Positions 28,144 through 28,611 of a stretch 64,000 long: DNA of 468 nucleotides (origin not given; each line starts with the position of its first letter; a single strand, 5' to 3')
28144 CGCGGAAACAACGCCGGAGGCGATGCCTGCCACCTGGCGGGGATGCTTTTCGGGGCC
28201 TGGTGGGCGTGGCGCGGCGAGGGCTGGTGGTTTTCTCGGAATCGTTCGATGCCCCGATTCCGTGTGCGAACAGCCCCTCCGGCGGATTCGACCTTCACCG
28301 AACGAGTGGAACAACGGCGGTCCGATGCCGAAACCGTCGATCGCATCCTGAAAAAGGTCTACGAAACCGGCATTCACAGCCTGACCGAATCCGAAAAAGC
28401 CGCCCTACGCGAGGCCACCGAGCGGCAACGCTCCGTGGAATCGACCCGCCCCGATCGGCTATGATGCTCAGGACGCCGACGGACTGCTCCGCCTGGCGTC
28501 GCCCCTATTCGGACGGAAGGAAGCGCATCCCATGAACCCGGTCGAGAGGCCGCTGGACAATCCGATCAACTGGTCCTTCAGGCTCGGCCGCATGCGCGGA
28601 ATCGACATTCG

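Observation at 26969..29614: NUDIX-rhomboid-site-2-protease cluster in which both intramembrane proteases share the same C-terminal tail motif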

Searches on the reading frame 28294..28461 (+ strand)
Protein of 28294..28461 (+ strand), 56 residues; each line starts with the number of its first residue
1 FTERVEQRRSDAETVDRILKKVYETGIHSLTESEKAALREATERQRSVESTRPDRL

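Call 21: search_solved_structures(query=A1, max_evalue=10, show_alignments=3)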
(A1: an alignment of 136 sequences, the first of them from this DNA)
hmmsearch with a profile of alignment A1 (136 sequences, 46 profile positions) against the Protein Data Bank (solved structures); distinct sequences matched with E-value up to 10: 31.
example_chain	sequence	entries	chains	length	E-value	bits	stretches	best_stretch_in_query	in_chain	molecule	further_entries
7oah_A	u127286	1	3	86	0.065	16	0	9-20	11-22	General control transcription factor GCN4,conserved hypothetical protein residues 311-335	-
7oac_A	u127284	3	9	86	0.068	16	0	9-20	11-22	General control transcription factor GCN4,conserved hypothetical protein residues 311-335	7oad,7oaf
7oaa_A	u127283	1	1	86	0.069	16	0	9-20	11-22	General control transcription factor GCN4,conserved hypothetical protein residues 311-335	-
9evs_i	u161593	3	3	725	0.071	15.9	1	3-23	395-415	mS77 (NFD5) | PROP1-like PPR domain-containing protein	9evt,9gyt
4c46_A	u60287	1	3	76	0.087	15.6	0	9-20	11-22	GENERAL CONTROL PROTEIN GCN4, GENERAL CONTROL PROTEIN GCN4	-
2wpq_A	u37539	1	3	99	0.12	15.2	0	8-20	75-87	TRIMERIC AUTOTRANSPORTER ADHESIN FRAGMENT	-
5app_A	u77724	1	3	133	0.14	15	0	8-20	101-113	General control protein GCN4,GENERAL CONTROL PROTEIN GCN4, OUTER MEMBRANE PROTEIN 100,Gene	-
7o9v_A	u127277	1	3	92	0.15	14.9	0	9-20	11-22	General control transcription factor GCN4,hypothetical protein OMM_04225 residues 244-274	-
3zmf_A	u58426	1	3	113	0.19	14.6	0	8-20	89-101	GENERAL CONTROL PROTEIN GCN4, PUTATIVE INNER MEMBRANE PROTEIN, GENERAL CONTROL PROTEIN GCN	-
4pnd_A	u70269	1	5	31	0.23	14.3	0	9-19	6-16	CC-Pent_Variant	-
2yny_A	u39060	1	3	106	0.24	14.3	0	8-20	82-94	GENERAL CONTROL PROTEIN GCN4, PUTATIVE INNER MEMBRANE PROTEIN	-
2wpr_A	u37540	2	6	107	0.24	14.2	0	8-20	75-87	TRIMERIC AUTOTRANSPORTER ADHESIN FRAGMENT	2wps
2xzr_A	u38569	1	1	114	0.26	14.1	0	8-20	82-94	IMMUNOGLOBULIN-BINDING PROTEIN EIBD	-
4pn8_A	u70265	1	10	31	0.39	13.6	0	9-18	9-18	CC-Pent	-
2yo2_A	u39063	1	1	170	0.49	13.2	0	8-20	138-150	GENERAL CONTROL PROTEIN GCN4, PUTATIVE INNER MEMBRANE PROTEIN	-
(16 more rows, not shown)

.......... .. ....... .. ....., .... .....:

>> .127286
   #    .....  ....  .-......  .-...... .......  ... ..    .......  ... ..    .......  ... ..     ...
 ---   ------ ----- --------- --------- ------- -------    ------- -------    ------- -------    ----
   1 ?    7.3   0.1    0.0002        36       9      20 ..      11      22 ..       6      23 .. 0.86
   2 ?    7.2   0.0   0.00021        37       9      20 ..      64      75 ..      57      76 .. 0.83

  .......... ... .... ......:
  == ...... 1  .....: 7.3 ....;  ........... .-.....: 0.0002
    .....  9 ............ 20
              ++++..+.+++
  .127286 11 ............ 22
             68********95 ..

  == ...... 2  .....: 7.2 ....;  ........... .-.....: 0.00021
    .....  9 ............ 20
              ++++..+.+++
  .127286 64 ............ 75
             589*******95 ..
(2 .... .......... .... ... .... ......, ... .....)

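Call 25: search_protein_representatives(alignment_id=A1)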
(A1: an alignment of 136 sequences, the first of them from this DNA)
Query: 136 sequences, 46 profile positions. Proteins with E-value up to 0.001 (for the whole library): 4896; up to 1e-10: 108; up to 1e-30: 0. The best 150 are listed.
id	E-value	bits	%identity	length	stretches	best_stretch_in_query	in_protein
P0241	7.2e-18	80.0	-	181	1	2-45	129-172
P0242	1.2e-17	79.3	-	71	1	2-45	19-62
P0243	6.0e-17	77.0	-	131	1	1-45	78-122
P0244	6.4e-17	76.9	-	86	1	1-44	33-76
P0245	2.5e-16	75.1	-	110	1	3-45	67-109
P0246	1.1e-15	73.0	-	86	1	2-45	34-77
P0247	1.9e-15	72.2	-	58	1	3-45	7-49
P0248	2.5e-15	71.8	-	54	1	1-45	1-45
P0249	3.5e-15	71.4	-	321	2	7-44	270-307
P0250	5.9e-15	70.7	-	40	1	5-43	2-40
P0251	7.0e-15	70.4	-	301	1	2-44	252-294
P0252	3.1e-14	68.3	-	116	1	2-42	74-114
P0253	1.1e-13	66.6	-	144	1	6-45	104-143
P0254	1.5e-13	66.1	-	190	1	1-45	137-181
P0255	1.7e-13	66.0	-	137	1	2-45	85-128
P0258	3.2e-13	65.1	-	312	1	2-42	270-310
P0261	6.4e-13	64.1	-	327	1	2-45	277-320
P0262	8.0e-13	63.8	-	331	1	2-45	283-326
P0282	8.1e-12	60.6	-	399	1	1-42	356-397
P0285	1.0e-11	60.3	-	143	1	1-45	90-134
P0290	1.2e-11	60.0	-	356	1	2-45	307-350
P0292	1.4e-11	59.8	-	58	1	2-45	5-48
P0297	1.8e-11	59.5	-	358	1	2-44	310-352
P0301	2.2e-11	59.2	-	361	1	5-42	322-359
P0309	3.0e-11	58.8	-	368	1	1-45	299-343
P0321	5.2e-11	58.0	-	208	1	4-45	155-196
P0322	5.2e-11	58.0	-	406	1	8-44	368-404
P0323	5.4e-11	58.0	-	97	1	12-45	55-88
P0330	6.6e-11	57.7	-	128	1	2-45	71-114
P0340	9.8e-11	57.1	-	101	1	1-45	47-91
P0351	1.1e-10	56.9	-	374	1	3-43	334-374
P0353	1.2e-10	56.9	-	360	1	3-45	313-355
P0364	1.6e-10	56.4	-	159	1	1-43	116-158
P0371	1.8e-10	56.3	-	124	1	1-44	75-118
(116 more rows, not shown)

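Call 27: search_protein_families(library=pfam, proteins=[P0249, P0282, P0322, P0309, P0340, P0321, P0364, P0285, P0330, P0371], max_evalue=0.01)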
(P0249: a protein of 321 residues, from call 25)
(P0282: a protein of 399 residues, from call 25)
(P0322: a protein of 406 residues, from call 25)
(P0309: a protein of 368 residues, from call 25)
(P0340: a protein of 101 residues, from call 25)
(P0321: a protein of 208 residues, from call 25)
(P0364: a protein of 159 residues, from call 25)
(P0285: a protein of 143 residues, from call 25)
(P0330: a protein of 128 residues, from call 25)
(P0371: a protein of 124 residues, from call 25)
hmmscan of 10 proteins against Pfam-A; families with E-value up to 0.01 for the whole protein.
P0249 (321 aa): 3 families
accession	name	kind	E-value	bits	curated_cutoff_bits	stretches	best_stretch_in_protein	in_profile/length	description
PF01694.28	Rhomboid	-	1.9e-21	77.2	22.6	1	53-190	3-136/143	Rhomboid domain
PF20216.3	DUF6576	-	4.9e-16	59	27.3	2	271-301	15-45/47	Family of unknown function (DUF6576)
PF04511.20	DER1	-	2.1e-06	28.3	26.6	1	38-195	26-179/191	Der1-like family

P0282 (399 aa): 2 families
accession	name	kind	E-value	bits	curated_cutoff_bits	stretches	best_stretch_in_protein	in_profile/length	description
PF02163.28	Peptidase_M50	-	3e-13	50.1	27.2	1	93-252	5-218/221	Peptidase family M50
PF20216.3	DUF6576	-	2.9e-08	34.2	27.3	1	362-391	14-43/47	Family of unknown function (DUF6576)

P0322 (406 aa): 1 family
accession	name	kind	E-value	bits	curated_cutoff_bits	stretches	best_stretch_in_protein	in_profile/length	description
PF20216.3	DUF6576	-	2.9e-07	30.9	27.3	1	369-396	16-43/47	Family of unknown function (DUF6576)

P0309 (368 aa): 3 families
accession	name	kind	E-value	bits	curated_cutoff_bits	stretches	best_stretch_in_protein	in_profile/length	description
PF02163.28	Peptidase_M50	-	2.7e-15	56.8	27.2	2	64-134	3-100/221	Peptidase family M50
PF20216.3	DUF6576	-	0.00011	22.7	27.3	1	299-334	8-43/47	Family of unknown function (DUF6576)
PF13398.12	Peptidase_M50B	-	0.00025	21.2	26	1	58-129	12-84/201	Peptidase M50B-like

P0340 (101 aa): 4 families
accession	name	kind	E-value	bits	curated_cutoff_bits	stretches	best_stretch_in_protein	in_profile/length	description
PF20216.3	DUF6576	-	1.6e-09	38.2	27.3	1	47-81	8-42/47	Family of unknown function (DUF6576)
PF13240.11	Zn_Ribbon_1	-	3.6e-06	27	25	1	7-28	2-23/23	zinc-ribbon domain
PF12773.13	DZR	-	0.00039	21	27.3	1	7-28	1-22/45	Double zinc ribbon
PF24463.1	DUF7577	-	0.0057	16.7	28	0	6-27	4-25/27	Domain of unknown function (DUF7577)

P0321 (208 aa): 1 family
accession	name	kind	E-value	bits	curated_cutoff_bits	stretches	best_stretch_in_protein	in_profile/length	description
PF20216.3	DUF6576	-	1.3e-05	25.6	27.3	1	158-187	14-43/47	Family of unknown function (DUF6576)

P0364 (159 aa): 1 family
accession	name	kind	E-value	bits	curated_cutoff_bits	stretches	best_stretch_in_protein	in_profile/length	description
PF20216.3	DUF6576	-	1.8e-08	34.8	27.3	1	120-151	12-43/47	Family of unknown function (DUF6576)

P0285 (143 aa): 2 families
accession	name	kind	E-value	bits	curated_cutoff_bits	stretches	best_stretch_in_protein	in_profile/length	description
PF20216.3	DUF6576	-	2.8e-06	27.8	27.3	1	93-125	11-43/47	Family of unknown function (DUF6576)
PF13274.11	SocA_Panacea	-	4.2e-06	28.1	25.7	1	35-95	1-66/113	Antitoxin SocA-like, Panacea domain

P0330 (128 aa): 1 family
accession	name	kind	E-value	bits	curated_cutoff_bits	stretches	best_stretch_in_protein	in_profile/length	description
PF20216.3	DUF6576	-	6.4e-07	29.9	27.3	1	73-105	11-43/47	Family of unknown function (DUF6576)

P0371 (124 aa): 1 family
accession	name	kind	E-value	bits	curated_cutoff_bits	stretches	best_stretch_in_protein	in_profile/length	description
PF20216.3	DUF6576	-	2e-10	41.1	27.3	1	76-110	9-43/47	Family of unknown function (DUF6576)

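Call 33: list_cluster_members(proteins=[P0249, P0258, P0261, P0262, P0282, P0290, P0301, P0340, P0322, P0351])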
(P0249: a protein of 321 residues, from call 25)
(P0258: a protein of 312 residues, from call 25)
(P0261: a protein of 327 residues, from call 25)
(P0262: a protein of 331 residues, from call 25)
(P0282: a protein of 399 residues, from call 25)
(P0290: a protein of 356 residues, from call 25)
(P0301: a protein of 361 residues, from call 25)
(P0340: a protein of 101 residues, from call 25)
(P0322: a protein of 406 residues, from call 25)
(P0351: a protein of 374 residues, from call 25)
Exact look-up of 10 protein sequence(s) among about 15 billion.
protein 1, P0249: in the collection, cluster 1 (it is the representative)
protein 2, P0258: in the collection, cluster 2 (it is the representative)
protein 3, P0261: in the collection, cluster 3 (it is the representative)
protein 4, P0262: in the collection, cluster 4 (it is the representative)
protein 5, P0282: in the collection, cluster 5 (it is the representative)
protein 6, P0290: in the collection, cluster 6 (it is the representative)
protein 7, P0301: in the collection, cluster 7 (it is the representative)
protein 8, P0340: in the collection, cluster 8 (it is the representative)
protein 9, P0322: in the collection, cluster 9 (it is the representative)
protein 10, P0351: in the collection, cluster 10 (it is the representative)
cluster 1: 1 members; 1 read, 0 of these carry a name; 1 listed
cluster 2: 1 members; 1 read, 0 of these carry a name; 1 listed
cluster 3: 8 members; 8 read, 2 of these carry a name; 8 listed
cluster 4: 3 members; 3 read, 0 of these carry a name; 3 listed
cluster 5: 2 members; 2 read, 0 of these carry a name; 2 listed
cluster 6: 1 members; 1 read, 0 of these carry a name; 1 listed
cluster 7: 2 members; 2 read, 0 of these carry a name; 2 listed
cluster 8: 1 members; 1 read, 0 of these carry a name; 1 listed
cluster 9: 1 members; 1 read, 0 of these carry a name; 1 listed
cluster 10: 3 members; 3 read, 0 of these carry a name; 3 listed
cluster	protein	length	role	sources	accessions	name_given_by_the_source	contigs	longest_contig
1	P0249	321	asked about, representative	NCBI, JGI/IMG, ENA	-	-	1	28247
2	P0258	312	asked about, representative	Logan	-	-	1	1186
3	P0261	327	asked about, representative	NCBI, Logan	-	-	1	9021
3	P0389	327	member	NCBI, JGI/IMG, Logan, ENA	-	membrane associated rhomboid family serine protease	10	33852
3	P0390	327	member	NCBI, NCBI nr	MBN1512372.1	MAG: rhomboid family intramembrane serine protease [Phycisphaerae bacterium] | rhomboid family intramembrane serine protease [Phycisphaerae bacterium]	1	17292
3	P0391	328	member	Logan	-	-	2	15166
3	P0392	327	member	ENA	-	-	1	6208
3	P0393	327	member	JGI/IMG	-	-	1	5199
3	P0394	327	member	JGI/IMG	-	-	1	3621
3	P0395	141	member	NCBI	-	-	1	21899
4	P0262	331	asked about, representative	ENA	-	-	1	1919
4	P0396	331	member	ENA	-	-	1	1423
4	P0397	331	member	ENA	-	-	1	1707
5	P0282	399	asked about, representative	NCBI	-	-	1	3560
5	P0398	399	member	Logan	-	-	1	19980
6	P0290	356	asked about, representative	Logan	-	-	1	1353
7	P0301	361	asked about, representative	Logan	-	-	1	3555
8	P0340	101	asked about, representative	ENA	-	-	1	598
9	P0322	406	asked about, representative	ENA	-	-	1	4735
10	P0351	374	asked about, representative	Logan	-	-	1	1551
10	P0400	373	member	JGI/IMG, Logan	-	-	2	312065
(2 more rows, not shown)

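Call 34: predict_structure(alignment_id=A1)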
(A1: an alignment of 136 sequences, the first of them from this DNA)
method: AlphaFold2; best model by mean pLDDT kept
length: 46 residues; sequences in the alignment: 136
mean_pLDDT: 85.5   pTM: 0.57
mean pLDDT of the five models: 85.5, 84.6, 83.8, 83.8, 81.8
residues with pLDDT >= 90: 10; 70-90: 34; 50-70: 2; < 50: 0
segments of 3 or more residues with pLDDT < 50: none
pLDDT, mean of each block of 10 residues (from residue 1): 79 91 88 88 79
secondary structure, 60 per line:
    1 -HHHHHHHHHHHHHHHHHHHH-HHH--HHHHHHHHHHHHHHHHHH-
elements in order: H2-21 H28-45

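Call 36: fold_search(model_id=the predicted structure, library=pdb)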
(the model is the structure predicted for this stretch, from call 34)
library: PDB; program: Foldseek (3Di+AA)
matches with E <= 10: 64; with E <= 0.001: 0
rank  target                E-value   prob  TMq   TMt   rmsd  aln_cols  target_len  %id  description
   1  8hjb_B                2.8e+00  0.47  0.53  0.14   0.8        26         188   42  Crystal structure of Pseudomonas aeruginosa PvrA with coenzyme A (released 2023-02-08)
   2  7vai_F                3.5e+00  0.57  0.76  0.09   1.3        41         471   29  V1EG of V/A-ATPase from Thermus thermophilus, state1-1 (released 2022-07-13)
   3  5bw9_A                4.6e+00  0.57  0.75  0.06   0.9        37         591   22  Crystal Structure of Yeast V1-ATPase in the Autoinhibited Form (released 2016-06-08)
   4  9io5_H                4.6e+00  0.51  0.60  0.06   0.7        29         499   17  Cryo-EM structure of G1-ATPase dimer from Mycoplasma mobile gliding machinery (released 2025-03-12)
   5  7l1q_E                4.6e+00  0.44  0.65  0.07   1.0        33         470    9  PS3 F1-ATPase Binding/TS Dwell (released 2021-07-21)
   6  4kmc                  5.2e+00  0.20  0.53  0.34   1.9        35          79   28  Structure analysis of M. Tuberculosis rRNA transcriptional regulator CarD and its interaction with T. Aquaticus RNA poly (released 2014-02-19)
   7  7acm_B                5.2e+00  0.10  0.35  0.13   4.5        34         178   32  Crystal structure of E. coli HTH-type transcriptional regulator RcdA in complex with TMAO at 1.76 A resolution (released 2021-08-18)
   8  9vkr_D                5.2e+00  0.08  0.34  0.05   4.9        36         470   28  Cryo-EM structure of F-ATP synthase from Mycobacteroides abscessus (Rotational State 3) (released 2026-01-14)
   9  9io5_B                5.6e+00  0.38  0.59  0.05   0.8        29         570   17  Cryo-EM structure of G1-ATPase dimer from Mycoplasma mobile gliding machinery (released 2025-03-12)
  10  5fmn_A                5.6e+00  0.18  0.50  0.29   3.7        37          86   24  The nickel-responsive transcriptional regulator InrS (released 2017-02-01)
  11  6tdu_AD               5.6e+00  0.08  0.34  0.05   4.5        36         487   22  Cryo-EM structure of Euglena gracilis mitochondrial ATP synthase, full dimer, rotational states 1 (released 2019-11-27)
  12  5bw9_b                6.0e+00  0.47  0.75  0.06   0.8        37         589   22  Crystal Structure of Yeast V1-ATPase in the Autoinhibited Form (released 2016-06-08)
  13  5bw9_B                6.0e+00  0.47  0.75  0.06   0.8        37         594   22  Crystal Structure of Yeast V1-ATPase in the Autoinhibited Form (released 2016-06-08)
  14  7tmo_C                6.0e+00  0.44  0.74  0.06   0.9        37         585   22  V1 complex lacking subunit C from Saccharomyces cerevisiae, State 1 (released 2022-04-06)
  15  3fks_N                6.0e+00  0.23  0.67  0.08   1.8        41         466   20  Yeast F1 ATPase in the absence of bound nucleotides (released 2009-03-03)
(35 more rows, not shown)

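Call 38: find_encoding_contigs(protein=P0249, flank=5000, max_places=1)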
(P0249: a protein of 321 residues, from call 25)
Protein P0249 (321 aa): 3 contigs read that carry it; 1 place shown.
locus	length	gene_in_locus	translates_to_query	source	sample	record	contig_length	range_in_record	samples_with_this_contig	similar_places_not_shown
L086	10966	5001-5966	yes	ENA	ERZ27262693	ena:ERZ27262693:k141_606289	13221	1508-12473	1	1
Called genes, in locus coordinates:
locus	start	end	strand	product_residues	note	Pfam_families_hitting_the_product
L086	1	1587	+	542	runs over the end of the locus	PF06418:CTP_synth_N, PF00117:GATase, PF07722:Peptidase_C26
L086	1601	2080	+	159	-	PF14520:HHH_5 (faint), PF14579:HHH_6 (weak), PF12836:HHH_3, PF00633:HHH (weak)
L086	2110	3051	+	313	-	PF11104:PilM_2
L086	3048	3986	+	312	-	-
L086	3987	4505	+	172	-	PF03602:Cons_hypoth95, PF05175:MTS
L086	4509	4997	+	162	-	PF01467:CTP_transf_like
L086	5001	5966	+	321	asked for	PF04511:DER1 (weak), PF01694:Rhomboid, PF20216:DUF6576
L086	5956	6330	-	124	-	PF00072:Response_reg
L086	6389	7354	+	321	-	PF00294:PfkB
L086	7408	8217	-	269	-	PF04539:Sigma70_r3 (faint), PF04542:Sigma70_r2, PF04545:Sigma70_r4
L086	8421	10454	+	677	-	PF02465:FliD_N, PF07196:Flagellin_IN, PF07195:FliD_C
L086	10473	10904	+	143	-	PF02561:FliS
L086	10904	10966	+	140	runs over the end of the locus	-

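Call 39: find_encoding_contigs(protein=P0400, flank=5000, max_places=1)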
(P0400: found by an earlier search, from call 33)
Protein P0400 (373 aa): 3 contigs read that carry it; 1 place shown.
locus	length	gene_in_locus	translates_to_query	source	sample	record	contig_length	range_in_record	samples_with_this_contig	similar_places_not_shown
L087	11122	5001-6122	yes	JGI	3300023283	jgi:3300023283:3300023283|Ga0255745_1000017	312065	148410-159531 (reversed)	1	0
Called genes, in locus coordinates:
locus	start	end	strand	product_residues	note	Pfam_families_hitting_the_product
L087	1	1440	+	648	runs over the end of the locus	PF00270:DEAD, PF04851:ResIII (weak), PF00271:Helicase_C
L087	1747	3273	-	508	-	PF13742:tRNA_anti_2, PF01336:tRNA_anti-codon, PF02601:Exonuc_VII_L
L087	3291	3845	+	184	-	PF00293:NUDIX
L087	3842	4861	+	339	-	PF02163:Peptidase_M50, PF20216:DUF6576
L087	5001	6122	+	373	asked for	PF01694:Rhomboid, PF20216:DUF6576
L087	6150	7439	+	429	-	PF01702:TGT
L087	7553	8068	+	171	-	PF02699:YajC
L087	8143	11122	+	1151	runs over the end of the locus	PF22599:SecDF_P1_head, PF02355:SecD_SecF_C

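Call 40: find_encoding_contigs(protein=P0398, flank=5000, max_places=1)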
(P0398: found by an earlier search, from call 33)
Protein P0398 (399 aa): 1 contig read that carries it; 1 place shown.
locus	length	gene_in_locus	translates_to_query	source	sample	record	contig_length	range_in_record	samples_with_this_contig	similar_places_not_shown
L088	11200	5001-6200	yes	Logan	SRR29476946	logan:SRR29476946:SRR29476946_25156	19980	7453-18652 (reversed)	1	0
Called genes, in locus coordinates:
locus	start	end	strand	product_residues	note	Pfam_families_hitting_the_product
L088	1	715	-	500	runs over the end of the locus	PF00089:Trypsin, PF13365:Trypsin_2, PF00595:PDZ (weak), PF13180:PDZ_2, PF17820:PDZ_6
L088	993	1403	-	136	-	PF01741:MscL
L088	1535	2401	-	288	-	PF02548:Pantoate_transf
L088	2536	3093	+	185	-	PF04011:LemA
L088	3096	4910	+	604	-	-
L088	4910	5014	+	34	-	-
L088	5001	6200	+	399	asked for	PF02163:Peptidase_M50, PF20216:DUF6576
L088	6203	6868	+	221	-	PF01470:Peptidase_C15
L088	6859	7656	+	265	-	PF01209:Ubie_methyltran, PF13847:Methyltransf_31 (weak), PF08241:Methyltransf_11, PF08242:Methyltransf_12, PF13649:Methyltransf_25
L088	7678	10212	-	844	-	-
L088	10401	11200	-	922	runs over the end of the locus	PF07813:LTXXQ (faint), PF16231:DUF4890 (faint)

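Call 50: find_encoding_contigs(protein=P0353, flank=5000, max_places=1)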
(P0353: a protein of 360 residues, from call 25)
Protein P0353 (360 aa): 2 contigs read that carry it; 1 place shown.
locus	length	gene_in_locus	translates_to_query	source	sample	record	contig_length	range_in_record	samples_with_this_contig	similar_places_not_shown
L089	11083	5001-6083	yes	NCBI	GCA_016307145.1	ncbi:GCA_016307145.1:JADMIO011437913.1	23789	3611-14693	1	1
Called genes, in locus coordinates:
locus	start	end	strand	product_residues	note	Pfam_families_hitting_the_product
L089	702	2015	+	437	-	PF07690:MFS_1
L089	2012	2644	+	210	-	PF00551:Formyl_trans_N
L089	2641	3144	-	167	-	-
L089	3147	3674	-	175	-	-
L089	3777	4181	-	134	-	PF07238:PilZ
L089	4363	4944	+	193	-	PF00293:NUDIX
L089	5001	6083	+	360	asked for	PF13398:Peptidase_M50B (weak), PF02163:Peptidase_M50, PF20216:DUF6576 (weak)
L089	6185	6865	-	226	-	-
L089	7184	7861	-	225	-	-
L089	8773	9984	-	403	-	PF00480:ROK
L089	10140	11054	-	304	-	PF04909:Amidohydro_2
